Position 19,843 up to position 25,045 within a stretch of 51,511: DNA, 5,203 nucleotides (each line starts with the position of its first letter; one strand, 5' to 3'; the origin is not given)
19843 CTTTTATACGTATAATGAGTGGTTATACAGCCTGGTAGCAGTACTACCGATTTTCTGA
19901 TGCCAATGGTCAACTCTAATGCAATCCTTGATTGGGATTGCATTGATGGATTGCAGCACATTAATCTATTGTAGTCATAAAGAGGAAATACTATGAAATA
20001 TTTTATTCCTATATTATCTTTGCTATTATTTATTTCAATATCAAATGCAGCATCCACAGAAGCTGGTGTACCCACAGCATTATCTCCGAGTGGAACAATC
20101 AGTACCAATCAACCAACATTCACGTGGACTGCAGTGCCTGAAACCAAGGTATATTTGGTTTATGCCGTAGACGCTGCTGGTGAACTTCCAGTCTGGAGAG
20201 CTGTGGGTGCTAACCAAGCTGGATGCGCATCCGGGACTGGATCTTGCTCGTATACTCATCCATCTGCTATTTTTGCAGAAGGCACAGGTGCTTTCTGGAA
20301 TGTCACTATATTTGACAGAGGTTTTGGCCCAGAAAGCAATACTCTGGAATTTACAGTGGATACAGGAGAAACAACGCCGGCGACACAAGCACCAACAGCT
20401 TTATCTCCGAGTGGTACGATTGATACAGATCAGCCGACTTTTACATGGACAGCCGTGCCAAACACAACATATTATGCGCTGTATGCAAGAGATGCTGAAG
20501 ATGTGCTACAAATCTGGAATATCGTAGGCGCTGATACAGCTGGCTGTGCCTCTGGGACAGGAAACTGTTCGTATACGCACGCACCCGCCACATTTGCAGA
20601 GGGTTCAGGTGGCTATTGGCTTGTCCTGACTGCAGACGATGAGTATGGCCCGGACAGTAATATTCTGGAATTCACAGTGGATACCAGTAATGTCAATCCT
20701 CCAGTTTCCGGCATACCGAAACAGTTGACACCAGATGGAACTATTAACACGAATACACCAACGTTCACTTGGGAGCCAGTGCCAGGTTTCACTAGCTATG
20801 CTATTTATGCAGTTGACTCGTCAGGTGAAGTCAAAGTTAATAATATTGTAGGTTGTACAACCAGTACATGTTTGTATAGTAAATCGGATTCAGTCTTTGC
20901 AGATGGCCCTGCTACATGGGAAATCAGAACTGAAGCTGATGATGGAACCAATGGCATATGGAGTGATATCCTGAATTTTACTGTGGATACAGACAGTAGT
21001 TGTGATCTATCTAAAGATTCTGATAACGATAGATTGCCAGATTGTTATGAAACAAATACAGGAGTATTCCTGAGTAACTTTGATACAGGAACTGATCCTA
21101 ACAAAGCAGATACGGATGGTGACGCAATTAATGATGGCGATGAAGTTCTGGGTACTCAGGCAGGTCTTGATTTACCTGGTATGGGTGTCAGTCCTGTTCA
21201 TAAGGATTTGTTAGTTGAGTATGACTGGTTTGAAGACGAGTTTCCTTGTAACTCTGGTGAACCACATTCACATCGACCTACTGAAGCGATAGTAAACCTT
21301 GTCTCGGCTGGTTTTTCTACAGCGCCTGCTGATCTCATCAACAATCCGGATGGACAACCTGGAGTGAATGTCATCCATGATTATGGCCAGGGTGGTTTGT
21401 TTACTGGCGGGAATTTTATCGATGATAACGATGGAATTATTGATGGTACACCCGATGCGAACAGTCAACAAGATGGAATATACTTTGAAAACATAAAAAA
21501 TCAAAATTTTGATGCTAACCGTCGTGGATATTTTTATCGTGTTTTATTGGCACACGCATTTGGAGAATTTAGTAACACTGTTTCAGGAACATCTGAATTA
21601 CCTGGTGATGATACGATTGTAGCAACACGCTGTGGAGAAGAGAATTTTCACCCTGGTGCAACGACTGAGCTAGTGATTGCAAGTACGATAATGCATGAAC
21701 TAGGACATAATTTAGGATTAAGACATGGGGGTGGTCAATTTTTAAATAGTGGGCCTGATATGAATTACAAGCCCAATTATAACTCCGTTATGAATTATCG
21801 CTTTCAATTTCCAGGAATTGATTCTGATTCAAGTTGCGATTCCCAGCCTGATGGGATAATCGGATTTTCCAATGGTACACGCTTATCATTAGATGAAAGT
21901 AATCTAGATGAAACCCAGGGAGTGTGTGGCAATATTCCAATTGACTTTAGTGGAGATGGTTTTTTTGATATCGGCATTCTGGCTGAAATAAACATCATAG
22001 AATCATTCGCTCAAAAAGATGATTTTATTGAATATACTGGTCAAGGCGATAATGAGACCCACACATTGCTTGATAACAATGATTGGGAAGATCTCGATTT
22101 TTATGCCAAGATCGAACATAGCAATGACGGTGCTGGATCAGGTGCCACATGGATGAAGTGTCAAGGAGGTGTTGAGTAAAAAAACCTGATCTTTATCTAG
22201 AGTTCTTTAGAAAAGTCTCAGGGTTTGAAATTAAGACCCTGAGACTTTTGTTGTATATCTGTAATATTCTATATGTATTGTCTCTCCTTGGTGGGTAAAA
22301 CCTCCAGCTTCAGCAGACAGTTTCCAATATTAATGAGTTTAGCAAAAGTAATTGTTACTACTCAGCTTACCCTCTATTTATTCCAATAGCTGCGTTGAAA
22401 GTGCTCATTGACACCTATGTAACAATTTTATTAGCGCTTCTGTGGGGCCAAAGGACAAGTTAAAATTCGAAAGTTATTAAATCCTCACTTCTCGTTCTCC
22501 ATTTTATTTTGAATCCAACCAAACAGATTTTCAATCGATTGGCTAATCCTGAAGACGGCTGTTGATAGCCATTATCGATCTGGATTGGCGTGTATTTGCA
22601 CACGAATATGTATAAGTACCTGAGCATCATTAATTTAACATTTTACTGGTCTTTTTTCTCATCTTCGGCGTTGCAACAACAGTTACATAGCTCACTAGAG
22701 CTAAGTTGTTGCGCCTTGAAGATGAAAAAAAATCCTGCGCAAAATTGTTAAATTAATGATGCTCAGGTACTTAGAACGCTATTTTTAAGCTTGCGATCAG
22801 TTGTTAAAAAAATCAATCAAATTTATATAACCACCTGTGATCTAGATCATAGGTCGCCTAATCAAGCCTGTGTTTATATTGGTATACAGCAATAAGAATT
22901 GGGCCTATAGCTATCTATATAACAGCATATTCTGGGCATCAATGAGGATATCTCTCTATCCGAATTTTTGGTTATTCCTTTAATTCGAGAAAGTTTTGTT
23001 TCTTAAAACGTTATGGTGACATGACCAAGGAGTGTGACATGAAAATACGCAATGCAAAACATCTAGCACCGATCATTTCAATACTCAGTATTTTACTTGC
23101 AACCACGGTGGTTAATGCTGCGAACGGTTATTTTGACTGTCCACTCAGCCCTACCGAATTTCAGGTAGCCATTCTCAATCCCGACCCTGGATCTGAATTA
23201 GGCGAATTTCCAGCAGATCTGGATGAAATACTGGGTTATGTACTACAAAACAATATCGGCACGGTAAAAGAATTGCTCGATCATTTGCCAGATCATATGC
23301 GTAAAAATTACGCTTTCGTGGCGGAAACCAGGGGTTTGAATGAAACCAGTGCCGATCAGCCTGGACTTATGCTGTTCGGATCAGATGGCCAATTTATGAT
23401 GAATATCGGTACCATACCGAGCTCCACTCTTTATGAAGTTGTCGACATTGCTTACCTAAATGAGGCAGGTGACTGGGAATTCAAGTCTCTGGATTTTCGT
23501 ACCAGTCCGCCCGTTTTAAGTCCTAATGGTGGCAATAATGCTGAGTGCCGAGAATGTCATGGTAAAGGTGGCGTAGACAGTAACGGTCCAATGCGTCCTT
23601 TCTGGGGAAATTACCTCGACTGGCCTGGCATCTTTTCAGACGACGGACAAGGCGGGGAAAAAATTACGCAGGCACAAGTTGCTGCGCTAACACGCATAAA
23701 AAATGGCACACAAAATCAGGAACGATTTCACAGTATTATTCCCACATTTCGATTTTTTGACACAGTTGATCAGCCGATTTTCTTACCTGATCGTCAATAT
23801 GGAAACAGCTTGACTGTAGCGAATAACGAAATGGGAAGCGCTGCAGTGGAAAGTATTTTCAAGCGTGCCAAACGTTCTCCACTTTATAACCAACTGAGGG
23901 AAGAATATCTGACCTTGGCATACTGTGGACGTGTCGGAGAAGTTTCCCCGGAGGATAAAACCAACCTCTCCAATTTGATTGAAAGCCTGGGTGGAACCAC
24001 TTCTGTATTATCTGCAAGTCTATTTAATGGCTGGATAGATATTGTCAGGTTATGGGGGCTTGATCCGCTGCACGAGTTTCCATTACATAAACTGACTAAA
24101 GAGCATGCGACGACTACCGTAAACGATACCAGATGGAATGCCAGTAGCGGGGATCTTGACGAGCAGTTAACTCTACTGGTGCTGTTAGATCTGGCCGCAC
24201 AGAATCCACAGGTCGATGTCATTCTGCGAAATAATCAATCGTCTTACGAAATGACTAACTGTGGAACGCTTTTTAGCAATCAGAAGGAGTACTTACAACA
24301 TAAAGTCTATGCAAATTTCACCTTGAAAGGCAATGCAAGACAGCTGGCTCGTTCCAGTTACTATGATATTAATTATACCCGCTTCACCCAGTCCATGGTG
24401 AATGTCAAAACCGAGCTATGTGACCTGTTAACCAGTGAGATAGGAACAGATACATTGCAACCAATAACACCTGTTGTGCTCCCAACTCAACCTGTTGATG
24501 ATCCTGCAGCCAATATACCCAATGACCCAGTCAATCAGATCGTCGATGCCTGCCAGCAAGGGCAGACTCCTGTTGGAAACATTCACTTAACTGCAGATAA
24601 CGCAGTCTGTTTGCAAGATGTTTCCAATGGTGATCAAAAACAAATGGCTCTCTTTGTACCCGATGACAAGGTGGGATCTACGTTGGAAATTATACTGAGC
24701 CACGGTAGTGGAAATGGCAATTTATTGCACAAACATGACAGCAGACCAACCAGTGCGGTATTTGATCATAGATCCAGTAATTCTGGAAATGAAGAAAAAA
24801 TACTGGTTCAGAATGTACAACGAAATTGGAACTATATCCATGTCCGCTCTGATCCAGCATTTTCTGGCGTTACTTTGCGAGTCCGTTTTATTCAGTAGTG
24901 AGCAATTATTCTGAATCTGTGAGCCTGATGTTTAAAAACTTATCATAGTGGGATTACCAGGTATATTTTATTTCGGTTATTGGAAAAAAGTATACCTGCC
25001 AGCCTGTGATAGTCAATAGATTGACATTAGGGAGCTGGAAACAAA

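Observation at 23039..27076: Tandem paralogs: secreted ~600-aa proteins of unrecognised family with a conserved single CxxCH motif and PPC-type tails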

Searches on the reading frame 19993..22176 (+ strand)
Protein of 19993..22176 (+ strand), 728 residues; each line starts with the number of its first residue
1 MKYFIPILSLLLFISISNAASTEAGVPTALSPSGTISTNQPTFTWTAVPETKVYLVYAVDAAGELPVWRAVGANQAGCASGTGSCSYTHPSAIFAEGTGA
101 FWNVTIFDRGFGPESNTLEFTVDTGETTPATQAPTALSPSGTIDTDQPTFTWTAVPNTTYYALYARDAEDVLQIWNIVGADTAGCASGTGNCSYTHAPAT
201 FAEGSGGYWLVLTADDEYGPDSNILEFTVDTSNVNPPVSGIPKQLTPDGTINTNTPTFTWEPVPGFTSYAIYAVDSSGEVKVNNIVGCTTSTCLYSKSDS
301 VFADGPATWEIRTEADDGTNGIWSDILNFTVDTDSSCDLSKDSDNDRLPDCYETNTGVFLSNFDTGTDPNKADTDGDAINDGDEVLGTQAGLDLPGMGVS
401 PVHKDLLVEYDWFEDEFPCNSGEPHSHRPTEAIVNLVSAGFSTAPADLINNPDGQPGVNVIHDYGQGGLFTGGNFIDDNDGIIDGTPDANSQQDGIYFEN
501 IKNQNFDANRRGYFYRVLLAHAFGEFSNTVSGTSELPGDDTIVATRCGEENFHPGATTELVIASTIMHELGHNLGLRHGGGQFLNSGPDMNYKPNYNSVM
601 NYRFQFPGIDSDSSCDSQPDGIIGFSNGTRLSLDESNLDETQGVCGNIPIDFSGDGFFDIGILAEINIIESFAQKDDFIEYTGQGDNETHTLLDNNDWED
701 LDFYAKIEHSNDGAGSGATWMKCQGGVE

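Call 4: search_protein_families(library=pfam, proteins=[window:19993-22176:+], max_evalue=1)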
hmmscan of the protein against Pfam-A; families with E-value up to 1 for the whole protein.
window:19993-22176:+ (728 aa): 7 families
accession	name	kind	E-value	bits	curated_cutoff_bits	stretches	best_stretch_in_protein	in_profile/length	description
PF13582.12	Reprolysin_3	-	0.0031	18.4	22.4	1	557-578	102-122/123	Metallo-peptidase family M12B Reprolysin-like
PF13688.12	Reprolysin_5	-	0.0041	17.8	27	1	551-604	133-188/196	Metallo-peptidase family M12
PF00413.30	Peptidase_M10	-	0.0067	16.8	24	1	518-579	73-125/159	Matrixin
PF21910.2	GH85_C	-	0.023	15.6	27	0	258-296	21-56/95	GH85 endohexosaminidases, C-terminal domain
PF10462.15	Peptidase_M66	-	0.039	13.4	20.6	1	556-583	186-215/306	Peptidase M66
PF13583.11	Reprolysin_4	-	0.043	13.9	22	1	564-602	137-175/203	Metallo-peptidase family M12B Reprolysin-like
PF16313.11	DUF4953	-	0.37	10.4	24.2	1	561-578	12-29/316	Met-zincin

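Call 5: search_protein_families(library=ncbifam, proteins=[window:19993-22176:+], max_evalue=1)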
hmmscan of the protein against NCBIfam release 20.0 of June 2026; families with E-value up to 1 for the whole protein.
window:19993-22176:+ (728 aa): 3 families
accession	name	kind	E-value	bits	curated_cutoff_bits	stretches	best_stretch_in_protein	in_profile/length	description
NF033823.0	archmetzin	subfamily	0.04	13.9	145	1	527-578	83-138/170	archaemetzincin family Zn-dependent metalloprotease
NF052434.1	Mep72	equivalog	0.04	12.5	645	1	564-582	136-154/573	biofilm-associated metzincin protease Mep72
TIGR03952.1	metzin_BF0631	equivalog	0.11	11.5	208.1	1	562-578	232-248/351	zinc-dependent metalloproteinase lipoprotein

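Call 88: search_solved_structures(query=window:19993-22176:+, max_evalue=1)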
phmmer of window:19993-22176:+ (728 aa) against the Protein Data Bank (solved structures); distinct sequences matched with E-value up to 1: 14.
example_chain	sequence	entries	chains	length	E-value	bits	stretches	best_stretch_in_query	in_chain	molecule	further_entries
3gbo_A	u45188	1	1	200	0.0037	18.8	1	559-604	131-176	Zinc metalloproteinase BmooMPalfa-I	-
4q1l_A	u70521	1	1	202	0.004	18.6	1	559-591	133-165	Snake venom metalloproteinase leucurolysin-A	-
4aig_A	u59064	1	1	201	0.013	17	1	558-604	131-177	ADAMALYSIN II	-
3aig_A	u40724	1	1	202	0.013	17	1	558-604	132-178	ADAMALYSIN II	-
2aig_P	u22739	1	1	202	0.013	17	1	558-604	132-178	ADAMALYSIN II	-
1iag_A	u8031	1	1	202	0.013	16.9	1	558-604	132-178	ADAMALYSIN II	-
1atl_A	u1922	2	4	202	0.064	14.7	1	559-605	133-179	Snake venom metalloproteinase atrolysin-D | ATROLYSIN C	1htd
1dth_A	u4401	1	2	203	0.065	14.6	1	559-605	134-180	ATROLYSIN C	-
9xvw_B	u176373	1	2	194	0.17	13.2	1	509-579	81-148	Bft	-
2w12_A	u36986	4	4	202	0.19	13.1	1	558-587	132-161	ZINC METALLOPROTEINASE BAP1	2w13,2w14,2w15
1qua_A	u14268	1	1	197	0.22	12.9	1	558-581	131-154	ACUTOLYSIN-C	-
3k7n_A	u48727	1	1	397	0.31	12.4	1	561-582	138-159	K-like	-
1nd1_A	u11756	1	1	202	0.35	12.2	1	558-587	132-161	BaP1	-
7s8u_A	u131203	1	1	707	0.37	12.1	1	451-552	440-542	Solute carrier family 15 member 1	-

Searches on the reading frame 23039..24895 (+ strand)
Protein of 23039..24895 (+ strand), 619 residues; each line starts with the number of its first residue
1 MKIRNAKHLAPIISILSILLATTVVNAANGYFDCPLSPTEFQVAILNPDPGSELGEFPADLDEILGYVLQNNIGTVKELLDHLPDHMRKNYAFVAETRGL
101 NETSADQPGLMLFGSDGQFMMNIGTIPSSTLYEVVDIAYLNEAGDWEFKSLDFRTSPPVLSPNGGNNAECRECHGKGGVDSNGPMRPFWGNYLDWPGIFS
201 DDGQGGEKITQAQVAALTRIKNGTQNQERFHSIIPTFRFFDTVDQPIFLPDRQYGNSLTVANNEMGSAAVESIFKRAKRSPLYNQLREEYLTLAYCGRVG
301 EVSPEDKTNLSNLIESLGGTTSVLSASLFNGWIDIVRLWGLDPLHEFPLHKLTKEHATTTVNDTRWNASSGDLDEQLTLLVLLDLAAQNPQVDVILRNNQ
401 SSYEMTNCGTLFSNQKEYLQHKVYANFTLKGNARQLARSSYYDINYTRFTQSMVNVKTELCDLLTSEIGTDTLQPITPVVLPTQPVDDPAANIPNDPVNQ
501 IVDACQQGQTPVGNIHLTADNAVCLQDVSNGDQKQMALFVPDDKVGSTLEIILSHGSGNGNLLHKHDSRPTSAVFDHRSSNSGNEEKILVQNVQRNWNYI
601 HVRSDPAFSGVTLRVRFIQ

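Call 4: search_protein_families(library=pfam, proteins=[window:23039-24895:+], max_evalue=1)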
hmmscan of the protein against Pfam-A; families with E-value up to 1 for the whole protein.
window:23039-24895:+ (619 aa): 1 family
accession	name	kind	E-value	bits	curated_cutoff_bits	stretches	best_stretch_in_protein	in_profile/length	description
PF04151.21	PPC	-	0.0015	19.8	25.9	1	546-604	12-70/70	Bacterial pre-peptidase C-terminal domain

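Call 5: search_protein_families(library=ncbifam, proteins=[window:23039-24895:+], max_evalue=1)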
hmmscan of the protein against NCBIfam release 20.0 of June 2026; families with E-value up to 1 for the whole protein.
window:23039-24895:+ (619 aa): 0 families

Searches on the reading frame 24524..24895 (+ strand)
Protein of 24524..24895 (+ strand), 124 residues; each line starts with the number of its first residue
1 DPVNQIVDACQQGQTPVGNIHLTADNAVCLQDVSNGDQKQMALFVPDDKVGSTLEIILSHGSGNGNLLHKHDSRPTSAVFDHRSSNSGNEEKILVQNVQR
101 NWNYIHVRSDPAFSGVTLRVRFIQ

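Call 72: search_solved_structures(query=A6, max_evalue=1)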
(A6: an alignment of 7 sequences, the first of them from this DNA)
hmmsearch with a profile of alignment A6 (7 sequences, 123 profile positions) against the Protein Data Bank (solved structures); distinct sequences matched with E-value up to 1: 1.
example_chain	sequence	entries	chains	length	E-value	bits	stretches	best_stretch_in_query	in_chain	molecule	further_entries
2luw_A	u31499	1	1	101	4.9e-07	33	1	51-121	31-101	Metalloprotease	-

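Call 73: search_protein_families(library=pfam, alignment_id=A6, max_evalue=0.1)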
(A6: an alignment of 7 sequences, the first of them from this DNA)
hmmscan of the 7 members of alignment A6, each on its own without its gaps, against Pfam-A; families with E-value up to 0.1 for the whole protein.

A. member 1, seq(124 aa): 1 family
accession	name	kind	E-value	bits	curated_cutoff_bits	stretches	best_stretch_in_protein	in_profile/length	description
PF04151.21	PPC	-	0.00021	22.5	25.9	1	51-109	12-70/70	Bacterial pre-peptidase C-terminal domain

B. families by the number of members that match (of 7 scanned): 2 families
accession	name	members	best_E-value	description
PF04151.21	PPC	6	2.1e-10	Bacterial pre-peptidase C-terminal domain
PF14736.11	N_Asn_amidohyd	1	0.014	Protein N-terminal asparagine amidohydrolase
